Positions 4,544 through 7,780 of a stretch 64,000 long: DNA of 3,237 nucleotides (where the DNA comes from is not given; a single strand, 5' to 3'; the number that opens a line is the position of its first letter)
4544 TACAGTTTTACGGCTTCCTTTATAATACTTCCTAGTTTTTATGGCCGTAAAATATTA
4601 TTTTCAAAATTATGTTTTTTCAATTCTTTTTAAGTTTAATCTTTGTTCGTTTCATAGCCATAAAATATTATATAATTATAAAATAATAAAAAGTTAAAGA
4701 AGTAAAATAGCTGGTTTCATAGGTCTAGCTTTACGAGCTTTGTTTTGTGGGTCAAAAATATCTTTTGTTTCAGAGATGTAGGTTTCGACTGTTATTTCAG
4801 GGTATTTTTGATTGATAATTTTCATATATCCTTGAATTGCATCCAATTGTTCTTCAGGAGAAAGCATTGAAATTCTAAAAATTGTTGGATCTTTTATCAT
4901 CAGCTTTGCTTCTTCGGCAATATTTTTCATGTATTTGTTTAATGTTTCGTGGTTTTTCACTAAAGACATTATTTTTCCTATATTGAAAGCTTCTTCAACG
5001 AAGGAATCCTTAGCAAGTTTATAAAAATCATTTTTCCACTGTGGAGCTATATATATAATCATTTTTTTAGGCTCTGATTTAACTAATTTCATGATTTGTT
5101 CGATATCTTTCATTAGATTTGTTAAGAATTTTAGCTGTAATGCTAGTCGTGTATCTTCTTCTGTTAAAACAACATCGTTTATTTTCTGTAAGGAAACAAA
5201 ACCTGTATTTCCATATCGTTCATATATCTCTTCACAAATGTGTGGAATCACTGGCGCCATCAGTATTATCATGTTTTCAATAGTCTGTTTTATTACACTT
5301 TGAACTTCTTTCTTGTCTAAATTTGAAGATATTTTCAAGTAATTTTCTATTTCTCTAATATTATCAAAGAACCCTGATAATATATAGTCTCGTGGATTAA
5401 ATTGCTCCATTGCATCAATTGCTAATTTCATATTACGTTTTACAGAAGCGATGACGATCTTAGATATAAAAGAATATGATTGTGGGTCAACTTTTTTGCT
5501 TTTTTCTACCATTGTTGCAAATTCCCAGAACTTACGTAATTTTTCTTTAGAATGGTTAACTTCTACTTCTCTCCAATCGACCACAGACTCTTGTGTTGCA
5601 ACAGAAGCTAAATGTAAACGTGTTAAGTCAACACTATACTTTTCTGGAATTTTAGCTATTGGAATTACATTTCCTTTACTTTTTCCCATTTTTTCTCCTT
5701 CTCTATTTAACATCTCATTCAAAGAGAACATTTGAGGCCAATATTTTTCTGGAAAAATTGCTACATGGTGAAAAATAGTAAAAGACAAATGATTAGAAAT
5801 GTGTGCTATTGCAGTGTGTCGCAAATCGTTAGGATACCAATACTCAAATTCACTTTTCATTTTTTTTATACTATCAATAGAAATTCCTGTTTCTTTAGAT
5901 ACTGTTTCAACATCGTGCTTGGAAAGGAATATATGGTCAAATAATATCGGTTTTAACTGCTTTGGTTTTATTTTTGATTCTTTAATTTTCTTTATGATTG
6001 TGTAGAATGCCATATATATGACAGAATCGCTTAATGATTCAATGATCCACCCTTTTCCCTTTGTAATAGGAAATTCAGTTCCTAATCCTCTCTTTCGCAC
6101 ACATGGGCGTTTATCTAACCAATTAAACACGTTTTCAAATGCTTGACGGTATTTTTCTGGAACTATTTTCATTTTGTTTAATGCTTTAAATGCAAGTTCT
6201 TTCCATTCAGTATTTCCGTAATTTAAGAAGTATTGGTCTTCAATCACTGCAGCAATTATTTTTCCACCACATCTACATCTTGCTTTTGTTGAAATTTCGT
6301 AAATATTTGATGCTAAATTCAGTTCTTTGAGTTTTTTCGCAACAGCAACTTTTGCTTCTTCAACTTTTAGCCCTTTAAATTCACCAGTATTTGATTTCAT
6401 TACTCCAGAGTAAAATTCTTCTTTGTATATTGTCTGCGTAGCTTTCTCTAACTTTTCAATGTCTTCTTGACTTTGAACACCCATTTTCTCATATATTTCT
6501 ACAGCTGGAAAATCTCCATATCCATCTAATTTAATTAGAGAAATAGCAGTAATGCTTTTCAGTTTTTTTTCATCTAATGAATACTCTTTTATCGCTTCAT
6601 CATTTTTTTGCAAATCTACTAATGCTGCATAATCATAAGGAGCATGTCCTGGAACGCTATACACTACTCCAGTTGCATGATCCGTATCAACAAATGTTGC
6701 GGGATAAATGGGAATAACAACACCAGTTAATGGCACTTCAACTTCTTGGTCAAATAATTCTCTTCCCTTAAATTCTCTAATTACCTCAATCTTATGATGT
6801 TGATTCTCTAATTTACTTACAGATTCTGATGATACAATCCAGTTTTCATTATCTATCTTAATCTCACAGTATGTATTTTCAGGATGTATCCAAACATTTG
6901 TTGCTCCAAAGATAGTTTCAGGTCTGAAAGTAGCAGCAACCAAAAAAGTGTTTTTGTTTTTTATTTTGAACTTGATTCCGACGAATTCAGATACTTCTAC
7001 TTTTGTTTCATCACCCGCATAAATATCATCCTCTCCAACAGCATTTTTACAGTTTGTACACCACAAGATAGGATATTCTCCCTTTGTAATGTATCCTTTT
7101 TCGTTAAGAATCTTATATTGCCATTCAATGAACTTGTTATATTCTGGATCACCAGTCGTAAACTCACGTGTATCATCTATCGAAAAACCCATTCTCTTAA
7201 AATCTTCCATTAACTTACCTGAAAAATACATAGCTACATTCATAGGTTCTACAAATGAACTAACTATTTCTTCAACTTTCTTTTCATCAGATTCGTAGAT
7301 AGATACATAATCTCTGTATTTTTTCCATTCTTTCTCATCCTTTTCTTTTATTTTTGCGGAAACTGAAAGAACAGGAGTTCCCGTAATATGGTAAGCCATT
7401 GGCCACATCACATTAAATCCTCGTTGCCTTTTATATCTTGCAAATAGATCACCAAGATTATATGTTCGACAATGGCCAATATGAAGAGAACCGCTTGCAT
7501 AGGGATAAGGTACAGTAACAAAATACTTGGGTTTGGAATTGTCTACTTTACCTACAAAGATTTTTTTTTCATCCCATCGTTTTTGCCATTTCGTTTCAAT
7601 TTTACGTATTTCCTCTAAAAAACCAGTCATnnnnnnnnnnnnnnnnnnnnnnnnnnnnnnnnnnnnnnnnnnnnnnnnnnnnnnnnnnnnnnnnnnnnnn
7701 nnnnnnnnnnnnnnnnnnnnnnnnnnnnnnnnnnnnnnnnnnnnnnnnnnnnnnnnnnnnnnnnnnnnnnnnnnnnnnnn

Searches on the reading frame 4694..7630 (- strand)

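Call 85: search_protein_families(library=pfam, proteins=[window:4694-7630:-], max_evalue=0.00001)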
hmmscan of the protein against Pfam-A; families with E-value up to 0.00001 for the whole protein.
window:4694-7630:- (978 aa): 5 families
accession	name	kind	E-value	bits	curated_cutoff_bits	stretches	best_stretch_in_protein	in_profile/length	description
PF00133.28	tRNA-synt_1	-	1.3e-34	120.1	22.7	1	14-679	1-407/414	tRNA synthetases class I (I, L, M and V)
PF09334.17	tRNA-synt_1g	-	2.2e-20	73.2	20.1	1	36-100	1-64/391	tRNA synthetases class I (M)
PF08264.19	Anticodon_1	-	3.3e-13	50.2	25.1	1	735-855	13-144/148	Anticodon-binding domain of tRNA ligase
PF13603.12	tRNA-synt_1_2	-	2.9e-12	46.9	25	1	217-335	10-127/185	Leucyl-tRNA synthetase, editing domain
PF01406.26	tRNA-synt_1e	-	2.6e-07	30.8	27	0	624-695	231-300/301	tRNA synthetases class I (C) catalytic domain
